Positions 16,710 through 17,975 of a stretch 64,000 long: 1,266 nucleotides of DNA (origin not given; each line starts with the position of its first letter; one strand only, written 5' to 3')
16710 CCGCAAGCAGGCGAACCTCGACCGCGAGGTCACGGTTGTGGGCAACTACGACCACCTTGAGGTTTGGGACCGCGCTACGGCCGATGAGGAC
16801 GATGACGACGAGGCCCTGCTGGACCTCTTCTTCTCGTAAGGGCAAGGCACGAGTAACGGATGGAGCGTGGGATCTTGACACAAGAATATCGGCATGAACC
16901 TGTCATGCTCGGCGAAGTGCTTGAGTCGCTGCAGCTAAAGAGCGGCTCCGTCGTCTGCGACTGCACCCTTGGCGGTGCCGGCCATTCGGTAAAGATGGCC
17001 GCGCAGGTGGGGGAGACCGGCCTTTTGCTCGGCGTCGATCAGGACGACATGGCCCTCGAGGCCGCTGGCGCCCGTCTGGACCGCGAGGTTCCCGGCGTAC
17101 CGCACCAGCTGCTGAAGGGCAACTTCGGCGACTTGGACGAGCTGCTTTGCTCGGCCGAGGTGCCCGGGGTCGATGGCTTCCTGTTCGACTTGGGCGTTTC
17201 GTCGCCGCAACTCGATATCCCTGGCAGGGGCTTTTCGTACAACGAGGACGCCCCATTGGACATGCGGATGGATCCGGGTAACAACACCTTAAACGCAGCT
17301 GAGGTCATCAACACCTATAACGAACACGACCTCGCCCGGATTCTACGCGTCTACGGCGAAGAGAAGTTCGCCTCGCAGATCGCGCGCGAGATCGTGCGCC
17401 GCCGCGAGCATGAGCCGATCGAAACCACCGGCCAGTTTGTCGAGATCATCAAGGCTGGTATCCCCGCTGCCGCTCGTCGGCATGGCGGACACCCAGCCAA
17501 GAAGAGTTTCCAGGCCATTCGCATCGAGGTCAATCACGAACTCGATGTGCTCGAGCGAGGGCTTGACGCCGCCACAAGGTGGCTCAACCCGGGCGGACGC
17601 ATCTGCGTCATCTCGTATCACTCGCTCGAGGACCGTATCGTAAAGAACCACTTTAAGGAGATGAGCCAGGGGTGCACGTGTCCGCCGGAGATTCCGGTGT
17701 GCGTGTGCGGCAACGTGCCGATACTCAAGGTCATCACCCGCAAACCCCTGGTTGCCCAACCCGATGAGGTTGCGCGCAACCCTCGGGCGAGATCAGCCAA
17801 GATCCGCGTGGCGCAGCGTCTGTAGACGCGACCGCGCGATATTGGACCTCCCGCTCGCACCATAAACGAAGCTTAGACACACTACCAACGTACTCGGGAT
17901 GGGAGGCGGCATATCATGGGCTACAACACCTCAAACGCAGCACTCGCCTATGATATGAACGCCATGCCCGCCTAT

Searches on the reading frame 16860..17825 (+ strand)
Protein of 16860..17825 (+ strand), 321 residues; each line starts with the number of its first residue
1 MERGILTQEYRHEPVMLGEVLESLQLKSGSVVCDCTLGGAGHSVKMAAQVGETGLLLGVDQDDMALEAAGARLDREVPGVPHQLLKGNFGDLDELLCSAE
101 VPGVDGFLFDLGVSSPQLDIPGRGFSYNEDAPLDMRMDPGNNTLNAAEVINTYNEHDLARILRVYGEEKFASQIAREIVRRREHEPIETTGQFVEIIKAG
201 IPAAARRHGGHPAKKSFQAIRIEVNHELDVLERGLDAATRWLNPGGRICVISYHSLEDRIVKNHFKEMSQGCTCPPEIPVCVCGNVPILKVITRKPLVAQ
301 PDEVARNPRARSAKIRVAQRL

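Call 47: search_protein_families(library=pfam, proteins=[window:16860-17825:+])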
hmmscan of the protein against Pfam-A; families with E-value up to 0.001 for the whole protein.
window:16860-17825:+ (321 aa): 1 family
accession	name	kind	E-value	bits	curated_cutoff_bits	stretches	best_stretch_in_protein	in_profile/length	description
PF01795.25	Methyltransf_5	-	2.5e-113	379.1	27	1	10-320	2-308/309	MraW methylase family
